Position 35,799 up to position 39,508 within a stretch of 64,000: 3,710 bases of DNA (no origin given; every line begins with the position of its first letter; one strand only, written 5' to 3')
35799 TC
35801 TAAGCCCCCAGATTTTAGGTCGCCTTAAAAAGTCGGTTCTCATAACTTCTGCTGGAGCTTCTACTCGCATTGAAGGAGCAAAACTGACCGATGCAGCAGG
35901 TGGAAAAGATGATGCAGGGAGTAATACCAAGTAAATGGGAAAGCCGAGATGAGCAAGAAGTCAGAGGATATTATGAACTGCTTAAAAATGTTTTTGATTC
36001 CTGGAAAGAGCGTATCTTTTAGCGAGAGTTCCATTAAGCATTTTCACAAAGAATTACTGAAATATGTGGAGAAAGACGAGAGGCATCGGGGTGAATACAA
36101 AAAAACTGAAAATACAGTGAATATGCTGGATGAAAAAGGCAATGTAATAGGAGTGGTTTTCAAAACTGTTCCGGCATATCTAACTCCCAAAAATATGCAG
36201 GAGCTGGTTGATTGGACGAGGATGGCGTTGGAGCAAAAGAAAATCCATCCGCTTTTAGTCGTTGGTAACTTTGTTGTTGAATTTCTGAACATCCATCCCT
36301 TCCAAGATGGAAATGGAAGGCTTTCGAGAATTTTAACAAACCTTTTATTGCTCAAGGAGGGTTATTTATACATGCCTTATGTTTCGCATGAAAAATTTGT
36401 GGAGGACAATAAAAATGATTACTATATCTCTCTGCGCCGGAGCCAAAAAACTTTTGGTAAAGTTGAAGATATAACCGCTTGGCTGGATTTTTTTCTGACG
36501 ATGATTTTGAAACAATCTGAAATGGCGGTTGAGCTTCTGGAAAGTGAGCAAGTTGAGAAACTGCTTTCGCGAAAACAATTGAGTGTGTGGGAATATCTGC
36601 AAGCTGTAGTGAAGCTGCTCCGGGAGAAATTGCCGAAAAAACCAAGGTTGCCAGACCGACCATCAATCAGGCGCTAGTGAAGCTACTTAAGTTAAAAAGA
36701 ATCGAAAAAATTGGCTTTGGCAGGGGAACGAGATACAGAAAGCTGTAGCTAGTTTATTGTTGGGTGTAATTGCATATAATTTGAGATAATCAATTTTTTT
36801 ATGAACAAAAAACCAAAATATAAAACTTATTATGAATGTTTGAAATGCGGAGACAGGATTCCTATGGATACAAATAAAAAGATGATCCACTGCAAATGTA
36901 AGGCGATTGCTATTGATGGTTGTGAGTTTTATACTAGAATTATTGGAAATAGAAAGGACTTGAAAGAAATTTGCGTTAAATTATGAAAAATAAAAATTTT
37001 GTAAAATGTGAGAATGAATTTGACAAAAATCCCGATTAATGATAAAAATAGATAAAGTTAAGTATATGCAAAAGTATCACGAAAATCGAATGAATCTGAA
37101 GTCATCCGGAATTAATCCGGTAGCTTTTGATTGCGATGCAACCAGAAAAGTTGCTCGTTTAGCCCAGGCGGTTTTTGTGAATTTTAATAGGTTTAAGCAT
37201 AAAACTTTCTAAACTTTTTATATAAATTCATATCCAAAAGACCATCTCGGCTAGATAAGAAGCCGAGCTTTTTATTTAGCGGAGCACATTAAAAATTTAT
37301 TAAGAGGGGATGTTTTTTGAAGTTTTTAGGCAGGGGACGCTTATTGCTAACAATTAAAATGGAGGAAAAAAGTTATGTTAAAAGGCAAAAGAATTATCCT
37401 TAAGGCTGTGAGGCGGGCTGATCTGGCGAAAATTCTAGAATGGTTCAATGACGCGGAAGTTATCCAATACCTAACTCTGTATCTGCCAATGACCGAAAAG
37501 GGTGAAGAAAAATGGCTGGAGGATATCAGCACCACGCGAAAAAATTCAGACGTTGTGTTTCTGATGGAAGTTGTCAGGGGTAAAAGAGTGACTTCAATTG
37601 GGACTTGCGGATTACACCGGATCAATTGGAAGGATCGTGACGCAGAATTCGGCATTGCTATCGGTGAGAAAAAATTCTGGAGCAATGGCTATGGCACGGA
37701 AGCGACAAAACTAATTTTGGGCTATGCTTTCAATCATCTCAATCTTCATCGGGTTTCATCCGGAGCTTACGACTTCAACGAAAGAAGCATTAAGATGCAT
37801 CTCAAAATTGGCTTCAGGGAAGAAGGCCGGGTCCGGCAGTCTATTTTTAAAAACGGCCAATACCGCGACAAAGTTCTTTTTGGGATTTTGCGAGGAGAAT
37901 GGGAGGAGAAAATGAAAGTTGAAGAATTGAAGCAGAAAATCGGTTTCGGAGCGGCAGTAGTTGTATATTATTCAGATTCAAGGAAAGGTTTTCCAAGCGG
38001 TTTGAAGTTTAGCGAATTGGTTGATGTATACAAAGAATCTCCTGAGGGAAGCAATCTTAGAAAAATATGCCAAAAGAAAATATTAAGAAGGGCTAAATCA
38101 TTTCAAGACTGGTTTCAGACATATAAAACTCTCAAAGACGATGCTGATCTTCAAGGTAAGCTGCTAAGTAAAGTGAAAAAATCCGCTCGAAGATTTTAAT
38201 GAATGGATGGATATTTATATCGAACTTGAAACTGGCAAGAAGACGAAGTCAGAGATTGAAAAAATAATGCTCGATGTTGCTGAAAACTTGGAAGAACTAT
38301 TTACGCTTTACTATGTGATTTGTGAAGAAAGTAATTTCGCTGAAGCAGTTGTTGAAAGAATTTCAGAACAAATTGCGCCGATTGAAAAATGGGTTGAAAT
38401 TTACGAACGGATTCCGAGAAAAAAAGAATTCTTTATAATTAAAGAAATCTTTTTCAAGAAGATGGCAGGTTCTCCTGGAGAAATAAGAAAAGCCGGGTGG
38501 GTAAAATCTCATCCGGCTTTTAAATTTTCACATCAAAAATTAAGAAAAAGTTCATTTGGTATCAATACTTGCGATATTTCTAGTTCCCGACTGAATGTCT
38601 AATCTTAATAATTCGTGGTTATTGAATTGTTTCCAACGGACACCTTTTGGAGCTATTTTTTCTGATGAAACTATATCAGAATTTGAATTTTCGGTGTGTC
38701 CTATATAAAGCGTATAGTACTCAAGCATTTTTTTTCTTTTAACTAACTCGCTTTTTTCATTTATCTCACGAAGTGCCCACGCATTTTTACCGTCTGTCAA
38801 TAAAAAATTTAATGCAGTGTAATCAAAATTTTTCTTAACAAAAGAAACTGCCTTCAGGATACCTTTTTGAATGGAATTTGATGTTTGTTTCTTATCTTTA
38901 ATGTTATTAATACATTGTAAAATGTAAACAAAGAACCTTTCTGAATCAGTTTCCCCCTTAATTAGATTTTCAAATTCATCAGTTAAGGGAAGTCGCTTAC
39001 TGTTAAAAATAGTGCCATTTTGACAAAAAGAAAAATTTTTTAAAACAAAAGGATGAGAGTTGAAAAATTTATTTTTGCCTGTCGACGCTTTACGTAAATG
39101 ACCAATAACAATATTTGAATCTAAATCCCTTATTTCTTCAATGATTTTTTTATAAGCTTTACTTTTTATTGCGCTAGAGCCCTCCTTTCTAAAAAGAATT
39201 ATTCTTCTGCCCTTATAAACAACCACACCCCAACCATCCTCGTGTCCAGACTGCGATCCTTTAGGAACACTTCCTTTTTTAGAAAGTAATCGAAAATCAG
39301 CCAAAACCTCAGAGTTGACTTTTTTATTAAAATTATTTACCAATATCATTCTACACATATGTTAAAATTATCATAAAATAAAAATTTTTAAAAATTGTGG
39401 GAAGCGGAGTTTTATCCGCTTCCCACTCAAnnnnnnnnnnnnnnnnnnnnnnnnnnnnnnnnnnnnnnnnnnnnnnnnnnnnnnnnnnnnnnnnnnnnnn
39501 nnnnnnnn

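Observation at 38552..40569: Canonical T-box leader controlling a GCS2-type ligase plus class II amidotransferase instead of an aaRS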

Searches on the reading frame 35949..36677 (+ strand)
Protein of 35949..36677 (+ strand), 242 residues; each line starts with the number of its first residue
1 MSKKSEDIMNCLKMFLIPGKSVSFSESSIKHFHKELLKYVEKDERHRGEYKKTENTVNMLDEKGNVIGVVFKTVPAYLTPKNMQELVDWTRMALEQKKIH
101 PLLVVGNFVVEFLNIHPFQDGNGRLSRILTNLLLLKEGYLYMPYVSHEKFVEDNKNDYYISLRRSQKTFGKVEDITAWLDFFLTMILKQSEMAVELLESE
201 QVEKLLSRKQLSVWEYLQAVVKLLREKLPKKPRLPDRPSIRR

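Call 7: search_protein_families(library=pfam, proteins=[window:35949-36677:+], max_evalue=0.01)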
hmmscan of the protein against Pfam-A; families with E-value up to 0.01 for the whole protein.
window:35949-36677:+ (242 aa): 1 family
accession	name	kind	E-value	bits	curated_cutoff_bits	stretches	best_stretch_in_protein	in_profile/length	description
PF02661.23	Fic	-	2.2e-16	60.9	24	1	24-134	2-93/93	Fic/DOC family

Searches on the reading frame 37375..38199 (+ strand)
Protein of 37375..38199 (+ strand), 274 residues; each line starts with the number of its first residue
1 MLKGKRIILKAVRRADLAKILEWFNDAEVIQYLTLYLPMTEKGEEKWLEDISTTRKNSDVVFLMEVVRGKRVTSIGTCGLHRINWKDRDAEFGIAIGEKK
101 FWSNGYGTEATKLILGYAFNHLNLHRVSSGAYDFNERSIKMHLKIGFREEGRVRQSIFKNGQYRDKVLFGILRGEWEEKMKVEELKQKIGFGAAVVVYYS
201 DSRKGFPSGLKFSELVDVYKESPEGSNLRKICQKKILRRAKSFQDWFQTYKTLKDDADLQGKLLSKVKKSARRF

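Call 7: search_protein_families(library=pfam, proteins=[window:37375-38199:+], max_evalue=0.01)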
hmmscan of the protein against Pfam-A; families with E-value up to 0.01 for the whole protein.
window:37375-38199:+ (274 aa): 4 families
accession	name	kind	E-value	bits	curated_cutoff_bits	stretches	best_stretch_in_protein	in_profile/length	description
PF13302.13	Acetyltransf_3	-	2.8e-28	99.8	25.4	1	6-148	1-138/138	Acetyltransferase (GNAT) domain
PF13420.13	Acetyltransf_4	-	6.4e-14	52.7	24.3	1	9-167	1-154/155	Acetyltransferase (GNAT) domain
PF00583.31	Acetyltransf_1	-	3.4e-07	31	20.7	1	47-147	27-116/116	Acetyltransferase (GNAT) family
PF13523.12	Acetyltransf_8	-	2.7e-06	27.5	27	1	15-153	4-143/145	Acetyltransferase (GNAT) domain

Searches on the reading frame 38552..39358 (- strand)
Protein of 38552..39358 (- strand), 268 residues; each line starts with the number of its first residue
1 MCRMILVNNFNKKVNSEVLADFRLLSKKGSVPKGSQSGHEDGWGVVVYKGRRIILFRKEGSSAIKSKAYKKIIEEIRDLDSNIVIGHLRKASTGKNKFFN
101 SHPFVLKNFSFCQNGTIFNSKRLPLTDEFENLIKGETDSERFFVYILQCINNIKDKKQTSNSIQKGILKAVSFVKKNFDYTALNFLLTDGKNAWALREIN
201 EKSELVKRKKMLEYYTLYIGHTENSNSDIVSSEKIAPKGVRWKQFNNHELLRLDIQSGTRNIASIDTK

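Call 7: search_protein_families(library=pfam, proteins=[window:38552-39358:-], max_evalue=0.01)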
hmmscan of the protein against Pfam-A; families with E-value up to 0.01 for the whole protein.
window:38552-39358:- (268 aa): 2 families
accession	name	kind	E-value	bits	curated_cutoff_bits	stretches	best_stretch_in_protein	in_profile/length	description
PF13230.11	GATase_4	-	1.6e-21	76.9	23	1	17-206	14-193/272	Glutamine amidotransferases class-II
PF13522.11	GATase_6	-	0.00022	21.7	27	1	80-143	9-74/130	Glutamine amidotransferase domain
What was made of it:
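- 38552..39358 (-): Class II (Ntn, Met-Cys N-terminus) glutamine amidotransferase-like protein, 268 aa, YafJ/EgtC-like. It fills the variable 'amide-cleaving partner' slot. PF13230 at 76.9 bits (call 7).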

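Call 8: search_protein_families(library=ncbifam, proteins=[window:38552-39358:-], max_evalue=0.01)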
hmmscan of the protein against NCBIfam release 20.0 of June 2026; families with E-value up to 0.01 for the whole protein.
window:38552-39358:- (268 aa): 4 families
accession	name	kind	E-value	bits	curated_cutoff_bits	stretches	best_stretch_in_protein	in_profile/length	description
TIGR03442.1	TIGR03442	equivalog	2.9e-14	53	218.65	1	1-254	1-242/251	ergothioneine biosynthesis protein EgtC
NF001484.0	PRK00331.1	subfamily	2.9e-07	29.3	381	1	42-175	31-155/601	isomerizing glutamine--fructose-6-phosphate transaminase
TIGR01135.1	glmS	equivalog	9.7e-07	27.6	418.05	1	41-165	29-148/607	glutamine--fructose-6-phosphate transaminase (isomerizing)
TIGR01134.1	purF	equivalog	2.2e-05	24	350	1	74-163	57-151/432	amidophosphoribosyltransferase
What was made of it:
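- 38552..39358 (-): EgtC TIGR03442 scores only 53 against a cutoff of 218.65 (call 8).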

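Call 39: list_cluster_members(proteins=[P0001, window:38552-39355:-])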
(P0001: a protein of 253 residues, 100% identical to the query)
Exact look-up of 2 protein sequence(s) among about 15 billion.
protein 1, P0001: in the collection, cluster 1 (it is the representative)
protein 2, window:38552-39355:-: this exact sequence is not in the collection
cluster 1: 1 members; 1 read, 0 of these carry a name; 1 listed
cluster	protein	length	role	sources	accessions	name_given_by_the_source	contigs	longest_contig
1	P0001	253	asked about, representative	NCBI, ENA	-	-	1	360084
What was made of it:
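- Tried and rejected: Organism name through exact cluster look-up: no name on record (call 39).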

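Call 48: search_solved_structures(query=window:38552-39355:-, max_evalue=0.01)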
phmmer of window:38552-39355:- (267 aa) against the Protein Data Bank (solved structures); distinct sequences matched with E-value up to 0.01: 2.
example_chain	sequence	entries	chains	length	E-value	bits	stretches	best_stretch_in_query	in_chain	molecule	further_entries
1te5_A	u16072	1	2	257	5.5e-12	48.8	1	25-151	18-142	conserved hypothetical protein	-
3mdn_A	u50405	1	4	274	0.00041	23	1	38-147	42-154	Glutamine aminotransferase class-II domain protein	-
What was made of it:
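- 38552..39358 (-): PDB 1te5 at E 5.5e-12 (call 48).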
